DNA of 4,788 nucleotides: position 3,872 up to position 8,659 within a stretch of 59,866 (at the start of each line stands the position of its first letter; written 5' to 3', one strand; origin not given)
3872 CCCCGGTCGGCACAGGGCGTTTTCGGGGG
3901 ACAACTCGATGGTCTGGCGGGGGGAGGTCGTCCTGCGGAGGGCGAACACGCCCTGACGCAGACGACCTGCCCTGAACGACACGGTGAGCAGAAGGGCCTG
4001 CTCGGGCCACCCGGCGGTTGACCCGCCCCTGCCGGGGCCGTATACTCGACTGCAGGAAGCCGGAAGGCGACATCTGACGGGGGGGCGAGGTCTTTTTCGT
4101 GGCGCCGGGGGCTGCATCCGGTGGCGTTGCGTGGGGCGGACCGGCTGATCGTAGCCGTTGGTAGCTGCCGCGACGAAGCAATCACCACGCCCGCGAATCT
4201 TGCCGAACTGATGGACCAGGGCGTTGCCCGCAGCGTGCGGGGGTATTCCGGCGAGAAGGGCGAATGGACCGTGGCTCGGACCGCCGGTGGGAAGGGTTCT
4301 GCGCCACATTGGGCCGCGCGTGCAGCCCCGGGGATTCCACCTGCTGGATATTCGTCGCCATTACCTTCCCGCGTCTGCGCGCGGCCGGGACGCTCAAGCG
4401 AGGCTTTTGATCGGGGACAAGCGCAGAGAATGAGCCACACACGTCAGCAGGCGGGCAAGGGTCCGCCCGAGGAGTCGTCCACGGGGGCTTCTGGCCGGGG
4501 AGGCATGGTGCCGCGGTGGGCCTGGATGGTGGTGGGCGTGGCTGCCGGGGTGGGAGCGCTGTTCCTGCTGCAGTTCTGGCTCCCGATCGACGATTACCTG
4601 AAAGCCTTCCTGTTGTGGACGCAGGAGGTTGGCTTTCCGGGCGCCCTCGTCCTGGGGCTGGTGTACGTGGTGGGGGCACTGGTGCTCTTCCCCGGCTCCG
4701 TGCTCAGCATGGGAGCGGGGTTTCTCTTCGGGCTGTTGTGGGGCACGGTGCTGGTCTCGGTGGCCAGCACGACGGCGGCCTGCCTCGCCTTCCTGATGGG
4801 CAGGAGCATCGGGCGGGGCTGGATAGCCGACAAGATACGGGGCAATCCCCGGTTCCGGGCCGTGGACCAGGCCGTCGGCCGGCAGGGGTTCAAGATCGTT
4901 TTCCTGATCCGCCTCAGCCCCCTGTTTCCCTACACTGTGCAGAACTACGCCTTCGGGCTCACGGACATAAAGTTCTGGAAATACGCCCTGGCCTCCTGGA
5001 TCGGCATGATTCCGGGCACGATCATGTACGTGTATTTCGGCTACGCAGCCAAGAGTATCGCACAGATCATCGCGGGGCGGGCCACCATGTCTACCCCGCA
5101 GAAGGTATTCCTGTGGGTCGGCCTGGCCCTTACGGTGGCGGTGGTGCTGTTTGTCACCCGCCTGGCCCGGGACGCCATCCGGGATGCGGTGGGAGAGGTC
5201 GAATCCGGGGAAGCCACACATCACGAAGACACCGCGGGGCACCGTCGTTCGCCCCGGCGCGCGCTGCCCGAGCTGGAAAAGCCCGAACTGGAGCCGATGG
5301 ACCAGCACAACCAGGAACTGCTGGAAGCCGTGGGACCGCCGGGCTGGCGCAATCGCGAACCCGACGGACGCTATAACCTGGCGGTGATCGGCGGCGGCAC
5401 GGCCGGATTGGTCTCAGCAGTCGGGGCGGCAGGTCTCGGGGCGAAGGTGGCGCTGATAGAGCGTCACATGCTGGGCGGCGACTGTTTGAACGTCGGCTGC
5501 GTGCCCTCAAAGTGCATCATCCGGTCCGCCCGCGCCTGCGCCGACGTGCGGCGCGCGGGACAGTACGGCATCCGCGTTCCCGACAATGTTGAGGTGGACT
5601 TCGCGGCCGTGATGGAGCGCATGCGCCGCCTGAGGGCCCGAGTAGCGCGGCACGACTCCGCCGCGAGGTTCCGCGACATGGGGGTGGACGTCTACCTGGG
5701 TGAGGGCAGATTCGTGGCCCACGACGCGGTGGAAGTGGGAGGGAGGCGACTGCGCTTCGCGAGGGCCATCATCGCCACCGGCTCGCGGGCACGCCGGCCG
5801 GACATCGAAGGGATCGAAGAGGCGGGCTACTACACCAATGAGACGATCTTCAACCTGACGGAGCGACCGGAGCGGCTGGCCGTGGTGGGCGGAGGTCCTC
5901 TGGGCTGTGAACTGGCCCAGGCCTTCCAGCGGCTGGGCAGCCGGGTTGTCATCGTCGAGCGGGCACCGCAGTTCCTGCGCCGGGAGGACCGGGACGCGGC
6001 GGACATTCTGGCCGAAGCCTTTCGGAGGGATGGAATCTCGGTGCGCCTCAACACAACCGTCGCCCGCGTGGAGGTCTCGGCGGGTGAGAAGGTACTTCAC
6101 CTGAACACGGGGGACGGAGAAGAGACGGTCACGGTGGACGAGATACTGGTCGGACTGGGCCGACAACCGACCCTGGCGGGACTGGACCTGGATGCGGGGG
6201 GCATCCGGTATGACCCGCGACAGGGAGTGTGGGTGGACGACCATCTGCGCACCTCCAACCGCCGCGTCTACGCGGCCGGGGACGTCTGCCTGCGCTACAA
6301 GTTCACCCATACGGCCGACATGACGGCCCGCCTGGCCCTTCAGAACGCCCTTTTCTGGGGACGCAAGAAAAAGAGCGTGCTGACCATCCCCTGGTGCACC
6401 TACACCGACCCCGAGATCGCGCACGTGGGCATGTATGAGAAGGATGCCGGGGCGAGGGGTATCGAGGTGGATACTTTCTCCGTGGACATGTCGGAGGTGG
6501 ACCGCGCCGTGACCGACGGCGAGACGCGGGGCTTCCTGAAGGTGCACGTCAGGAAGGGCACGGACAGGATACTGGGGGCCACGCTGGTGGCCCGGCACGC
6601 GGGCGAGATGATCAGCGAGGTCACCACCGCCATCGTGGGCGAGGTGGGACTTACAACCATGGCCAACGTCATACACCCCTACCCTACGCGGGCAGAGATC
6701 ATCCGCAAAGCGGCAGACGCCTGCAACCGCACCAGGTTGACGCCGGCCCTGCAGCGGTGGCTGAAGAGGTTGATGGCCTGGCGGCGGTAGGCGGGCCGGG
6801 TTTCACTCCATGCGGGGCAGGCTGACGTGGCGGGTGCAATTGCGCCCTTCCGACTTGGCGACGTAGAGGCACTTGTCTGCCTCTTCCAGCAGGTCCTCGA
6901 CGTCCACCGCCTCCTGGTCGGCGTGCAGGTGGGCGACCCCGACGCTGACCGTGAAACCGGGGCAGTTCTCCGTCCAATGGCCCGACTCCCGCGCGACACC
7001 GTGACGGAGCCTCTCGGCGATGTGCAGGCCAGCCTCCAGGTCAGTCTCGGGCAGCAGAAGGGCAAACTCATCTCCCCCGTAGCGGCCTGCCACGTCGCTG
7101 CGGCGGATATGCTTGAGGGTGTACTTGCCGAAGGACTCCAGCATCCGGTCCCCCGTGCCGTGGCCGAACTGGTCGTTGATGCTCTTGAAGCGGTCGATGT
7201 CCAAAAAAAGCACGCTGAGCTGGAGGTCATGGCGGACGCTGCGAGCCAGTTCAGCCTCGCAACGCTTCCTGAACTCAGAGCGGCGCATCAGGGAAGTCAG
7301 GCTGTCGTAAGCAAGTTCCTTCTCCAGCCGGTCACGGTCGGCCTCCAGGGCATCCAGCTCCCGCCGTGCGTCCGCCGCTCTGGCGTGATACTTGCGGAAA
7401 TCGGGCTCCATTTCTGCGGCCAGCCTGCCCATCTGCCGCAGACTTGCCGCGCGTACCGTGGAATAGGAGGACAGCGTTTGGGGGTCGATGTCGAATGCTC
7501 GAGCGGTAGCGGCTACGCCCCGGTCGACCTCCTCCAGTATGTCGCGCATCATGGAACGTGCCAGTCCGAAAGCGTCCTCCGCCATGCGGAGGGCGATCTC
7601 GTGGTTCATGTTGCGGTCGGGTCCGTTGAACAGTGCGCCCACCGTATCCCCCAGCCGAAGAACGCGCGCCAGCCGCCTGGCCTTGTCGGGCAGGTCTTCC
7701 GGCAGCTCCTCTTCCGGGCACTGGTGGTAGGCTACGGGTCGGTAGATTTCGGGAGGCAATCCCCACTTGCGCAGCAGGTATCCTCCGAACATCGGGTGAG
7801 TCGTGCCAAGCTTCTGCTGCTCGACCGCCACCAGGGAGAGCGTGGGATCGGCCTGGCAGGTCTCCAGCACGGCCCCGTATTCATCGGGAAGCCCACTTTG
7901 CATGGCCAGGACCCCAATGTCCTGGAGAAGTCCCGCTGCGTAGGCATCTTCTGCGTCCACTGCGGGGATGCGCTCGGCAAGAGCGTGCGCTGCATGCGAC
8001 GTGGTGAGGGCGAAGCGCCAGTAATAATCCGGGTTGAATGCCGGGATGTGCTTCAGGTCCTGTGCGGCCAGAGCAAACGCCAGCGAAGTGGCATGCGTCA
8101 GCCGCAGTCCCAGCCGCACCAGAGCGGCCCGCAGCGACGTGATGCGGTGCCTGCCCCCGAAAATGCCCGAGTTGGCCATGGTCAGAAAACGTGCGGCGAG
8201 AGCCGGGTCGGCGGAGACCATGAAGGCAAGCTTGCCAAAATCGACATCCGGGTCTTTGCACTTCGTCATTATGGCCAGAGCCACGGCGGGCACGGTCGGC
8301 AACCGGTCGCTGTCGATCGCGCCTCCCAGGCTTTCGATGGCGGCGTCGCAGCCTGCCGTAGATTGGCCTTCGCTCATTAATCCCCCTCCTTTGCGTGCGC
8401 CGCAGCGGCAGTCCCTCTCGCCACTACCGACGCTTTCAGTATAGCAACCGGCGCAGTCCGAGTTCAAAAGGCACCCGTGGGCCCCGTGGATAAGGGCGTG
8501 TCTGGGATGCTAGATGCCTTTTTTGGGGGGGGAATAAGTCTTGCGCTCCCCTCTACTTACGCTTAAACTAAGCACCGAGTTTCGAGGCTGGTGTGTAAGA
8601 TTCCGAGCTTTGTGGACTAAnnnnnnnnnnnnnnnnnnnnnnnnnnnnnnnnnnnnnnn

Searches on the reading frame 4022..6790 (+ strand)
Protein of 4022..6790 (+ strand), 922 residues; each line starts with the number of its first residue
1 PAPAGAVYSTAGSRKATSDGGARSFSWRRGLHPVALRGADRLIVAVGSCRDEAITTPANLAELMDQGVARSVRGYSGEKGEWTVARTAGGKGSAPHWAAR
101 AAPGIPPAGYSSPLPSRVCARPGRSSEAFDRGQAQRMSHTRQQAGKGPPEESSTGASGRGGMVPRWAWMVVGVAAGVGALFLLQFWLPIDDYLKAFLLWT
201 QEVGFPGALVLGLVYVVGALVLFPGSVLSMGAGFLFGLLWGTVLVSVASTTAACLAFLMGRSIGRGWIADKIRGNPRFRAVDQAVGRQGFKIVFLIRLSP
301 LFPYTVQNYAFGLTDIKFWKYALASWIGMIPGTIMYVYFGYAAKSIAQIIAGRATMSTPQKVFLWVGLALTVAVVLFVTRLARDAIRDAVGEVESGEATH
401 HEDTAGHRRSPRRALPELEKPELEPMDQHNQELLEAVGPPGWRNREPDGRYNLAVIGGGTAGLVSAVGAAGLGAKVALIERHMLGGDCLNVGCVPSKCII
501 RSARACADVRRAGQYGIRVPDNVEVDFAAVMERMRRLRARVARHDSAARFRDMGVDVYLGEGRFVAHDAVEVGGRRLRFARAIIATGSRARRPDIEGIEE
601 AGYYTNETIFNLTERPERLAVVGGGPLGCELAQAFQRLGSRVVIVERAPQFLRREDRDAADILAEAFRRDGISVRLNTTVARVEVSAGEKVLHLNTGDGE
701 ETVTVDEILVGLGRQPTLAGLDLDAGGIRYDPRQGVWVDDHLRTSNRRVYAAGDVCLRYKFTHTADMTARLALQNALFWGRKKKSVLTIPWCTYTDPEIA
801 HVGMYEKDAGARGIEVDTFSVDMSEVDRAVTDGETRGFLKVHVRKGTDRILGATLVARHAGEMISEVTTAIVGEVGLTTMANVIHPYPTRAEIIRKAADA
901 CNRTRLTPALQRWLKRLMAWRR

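Call 18: search_protein_families(library=pfam, proteins=[window:4022-6790:+])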
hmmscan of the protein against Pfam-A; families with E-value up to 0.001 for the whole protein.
window:4022-6790:+ (922 aa): 14 families
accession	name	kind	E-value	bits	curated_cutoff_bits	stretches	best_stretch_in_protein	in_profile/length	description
PF07992.20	Pyr_redox_2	-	3e-63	214.4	26.1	1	451-767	1-289/291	Pyridine nucleotide-disulphide oxidoreductase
PF09335.16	VTT_dom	-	4.7e-30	105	33.9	1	223-341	1-122/123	VTT domain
PF02852.28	Pyr_redox_dim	-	4.1e-28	98.2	25.3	1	789-897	1-109/110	Pyridine nucleotide-disulphide oxidoreductase, dimerisation domain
PF00070.33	Pyr_redox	-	4.6e-25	88.4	22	1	618-694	1-77/82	Pyridine nucleotide-disulphide oxidoreductase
PF01134.28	GIDA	-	3.7e-10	39.9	22.1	1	453-543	2-94/391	Glucose inhibited division protein A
PF13738.12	Pyr_redox_3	-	3.5e-08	33.5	30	1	581-740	127-291/305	Pyridine nucleotide-disulphide oxidoreductase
PF12831.13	FAD_oxidored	-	2.1e-07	31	27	1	453-487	2-37/416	FAD dependent oxidoreductase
PF03486.20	HI0933_like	-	4.2e-07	30.1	50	0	452-482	2-32/244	HI0933-like protein Rossmann domain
PF13450.12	NAD_binding_8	-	2.5e-05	24.9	21.9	0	621-650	1-30/68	NAD(P)-binding Rossmann-like domain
PF01494.25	FAD_binding_3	-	7.9e-05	22.5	22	0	620-652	5-37/349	FAD binding domain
PF02737.24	3HCDH_N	-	8.3e-05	23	22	1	619-686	2-70/180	3-hydroxyacyl-CoA dehydrogenase, NAD binding domain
PF01266.30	DAO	-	9.1e-05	22.6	27.9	0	453-485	2-35/353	FAD dependent oxidoreductase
PF01262.27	AlaDh_PNT_C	-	0.00011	22.1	23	0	453-481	31-59/214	Alanine dehydrogenase/PNT, C-terminal domain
PF05834.18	Lycopene_cycl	-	0.00013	21.6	23.4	0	619-655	2-40/380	Lycopene cyclase protein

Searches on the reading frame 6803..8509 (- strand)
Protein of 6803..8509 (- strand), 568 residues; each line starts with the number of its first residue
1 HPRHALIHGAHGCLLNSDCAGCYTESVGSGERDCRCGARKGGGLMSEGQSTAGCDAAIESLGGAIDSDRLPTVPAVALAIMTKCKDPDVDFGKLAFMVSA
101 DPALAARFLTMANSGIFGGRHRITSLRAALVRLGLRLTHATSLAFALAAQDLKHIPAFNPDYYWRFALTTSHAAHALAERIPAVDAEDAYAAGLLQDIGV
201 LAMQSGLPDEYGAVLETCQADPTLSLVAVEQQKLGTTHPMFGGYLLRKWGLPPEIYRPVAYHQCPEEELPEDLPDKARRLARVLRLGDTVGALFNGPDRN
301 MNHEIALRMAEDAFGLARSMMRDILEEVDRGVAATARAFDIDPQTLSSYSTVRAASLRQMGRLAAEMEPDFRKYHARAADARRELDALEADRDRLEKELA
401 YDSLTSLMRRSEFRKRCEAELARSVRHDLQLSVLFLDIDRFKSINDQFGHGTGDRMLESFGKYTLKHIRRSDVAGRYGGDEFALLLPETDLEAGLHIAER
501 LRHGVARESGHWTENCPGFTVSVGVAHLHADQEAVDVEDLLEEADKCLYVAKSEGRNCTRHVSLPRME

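Call 18: search_protein_families(library=pfam, proteins=[window:6803-8509:-])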
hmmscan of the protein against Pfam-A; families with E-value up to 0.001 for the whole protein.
window:6803-8509:- (568 aa): 2 families
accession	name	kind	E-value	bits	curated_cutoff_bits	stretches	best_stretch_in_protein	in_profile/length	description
PF08668.18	HDOD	-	1.5e-46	158.8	22.9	1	70-263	1-194/196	HDOD domain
PF00990.26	GGDEF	-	1.8e-41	142.1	23.8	1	400-557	2-160/161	Diguanylate cyclase, GGDEF domain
